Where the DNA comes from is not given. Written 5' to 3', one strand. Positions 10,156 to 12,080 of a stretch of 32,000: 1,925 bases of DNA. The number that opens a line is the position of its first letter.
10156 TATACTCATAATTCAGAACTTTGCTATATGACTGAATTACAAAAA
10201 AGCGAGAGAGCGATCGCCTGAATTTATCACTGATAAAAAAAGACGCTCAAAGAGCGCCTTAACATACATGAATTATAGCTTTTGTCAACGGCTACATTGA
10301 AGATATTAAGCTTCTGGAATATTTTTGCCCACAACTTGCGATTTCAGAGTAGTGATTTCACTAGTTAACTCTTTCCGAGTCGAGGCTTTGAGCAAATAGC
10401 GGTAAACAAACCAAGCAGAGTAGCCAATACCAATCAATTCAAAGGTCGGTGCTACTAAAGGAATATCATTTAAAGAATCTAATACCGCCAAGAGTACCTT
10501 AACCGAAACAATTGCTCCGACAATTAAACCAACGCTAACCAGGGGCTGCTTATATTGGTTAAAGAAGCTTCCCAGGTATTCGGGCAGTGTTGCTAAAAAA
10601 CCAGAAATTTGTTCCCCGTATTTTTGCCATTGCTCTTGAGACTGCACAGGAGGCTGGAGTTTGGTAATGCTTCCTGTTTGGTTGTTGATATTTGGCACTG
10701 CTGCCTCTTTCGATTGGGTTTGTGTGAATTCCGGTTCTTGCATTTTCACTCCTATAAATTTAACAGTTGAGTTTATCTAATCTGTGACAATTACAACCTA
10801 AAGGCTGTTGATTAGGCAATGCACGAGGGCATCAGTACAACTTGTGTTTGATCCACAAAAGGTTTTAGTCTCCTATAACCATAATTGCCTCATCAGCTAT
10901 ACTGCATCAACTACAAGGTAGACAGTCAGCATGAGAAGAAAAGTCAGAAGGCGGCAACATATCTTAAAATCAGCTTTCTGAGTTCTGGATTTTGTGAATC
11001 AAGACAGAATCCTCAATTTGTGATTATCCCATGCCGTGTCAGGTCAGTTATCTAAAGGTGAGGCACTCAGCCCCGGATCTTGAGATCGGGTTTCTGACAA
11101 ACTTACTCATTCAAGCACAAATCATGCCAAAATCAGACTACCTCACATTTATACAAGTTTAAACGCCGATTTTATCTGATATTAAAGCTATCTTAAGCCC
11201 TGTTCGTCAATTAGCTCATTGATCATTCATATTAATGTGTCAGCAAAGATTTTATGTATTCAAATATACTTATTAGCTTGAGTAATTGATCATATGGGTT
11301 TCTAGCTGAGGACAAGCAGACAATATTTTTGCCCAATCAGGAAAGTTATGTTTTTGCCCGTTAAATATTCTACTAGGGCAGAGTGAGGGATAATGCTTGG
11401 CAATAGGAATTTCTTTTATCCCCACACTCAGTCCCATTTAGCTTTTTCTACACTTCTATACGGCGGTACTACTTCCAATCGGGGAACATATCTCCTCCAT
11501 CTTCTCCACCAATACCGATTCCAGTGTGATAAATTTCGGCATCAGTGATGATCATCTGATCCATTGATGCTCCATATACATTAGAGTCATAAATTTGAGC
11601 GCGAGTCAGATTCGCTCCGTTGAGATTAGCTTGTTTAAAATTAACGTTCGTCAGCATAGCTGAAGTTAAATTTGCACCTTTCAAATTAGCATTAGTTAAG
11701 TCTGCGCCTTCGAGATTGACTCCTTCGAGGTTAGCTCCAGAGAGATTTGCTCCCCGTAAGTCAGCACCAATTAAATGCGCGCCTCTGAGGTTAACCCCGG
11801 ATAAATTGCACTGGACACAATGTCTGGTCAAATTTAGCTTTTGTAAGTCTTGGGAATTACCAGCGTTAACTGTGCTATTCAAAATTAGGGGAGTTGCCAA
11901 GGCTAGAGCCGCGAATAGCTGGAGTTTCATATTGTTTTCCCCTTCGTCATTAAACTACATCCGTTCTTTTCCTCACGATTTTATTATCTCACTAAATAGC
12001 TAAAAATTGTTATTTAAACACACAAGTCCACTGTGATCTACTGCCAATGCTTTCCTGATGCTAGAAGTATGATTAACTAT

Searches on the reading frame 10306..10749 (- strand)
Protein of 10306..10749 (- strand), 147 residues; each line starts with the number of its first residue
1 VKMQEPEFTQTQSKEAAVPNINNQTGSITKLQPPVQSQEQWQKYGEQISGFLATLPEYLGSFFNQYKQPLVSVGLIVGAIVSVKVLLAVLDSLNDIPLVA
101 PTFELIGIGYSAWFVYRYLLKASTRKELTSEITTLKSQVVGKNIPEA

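Call 68: search_protein_families(library=pfam, proteins=[window:10306-10749:-])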
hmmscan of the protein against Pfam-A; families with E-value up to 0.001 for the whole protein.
window:10306-10749:- (147 aa): 1 family
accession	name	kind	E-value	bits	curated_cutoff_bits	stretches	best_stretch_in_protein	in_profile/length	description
PF14159.11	CAAD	-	7.9e-35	119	30.7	1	57-141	1-85/85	CAAD domains of cyanobacterial aminoacyl-tRNA synthetase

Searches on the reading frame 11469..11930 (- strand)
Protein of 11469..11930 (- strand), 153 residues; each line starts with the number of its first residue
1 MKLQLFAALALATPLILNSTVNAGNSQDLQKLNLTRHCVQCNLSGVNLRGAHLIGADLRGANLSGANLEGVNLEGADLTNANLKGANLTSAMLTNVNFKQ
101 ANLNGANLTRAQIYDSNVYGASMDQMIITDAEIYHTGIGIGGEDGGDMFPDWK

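Call 68: search_protein_families(library=pfam, proteins=[window:11469-11930:-])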
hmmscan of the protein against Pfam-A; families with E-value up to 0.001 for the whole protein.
window:11469-11930:- (153 aa): 3 families
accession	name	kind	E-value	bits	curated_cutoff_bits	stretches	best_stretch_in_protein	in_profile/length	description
PF00805.28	Pentapeptide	-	2.5e-34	116.8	20.2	3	41-80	1-40/40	Pentapeptide repeats (8 copies)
PF13599.13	Pentapeptide_4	-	8.5e-14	51.8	38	1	40-108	10-78/78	Pentapeptide repeat region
PF13576.12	Pentapeptide_3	-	4.7e-10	40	27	1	40-81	3-47/48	Pentapeptide repeats (9 copies)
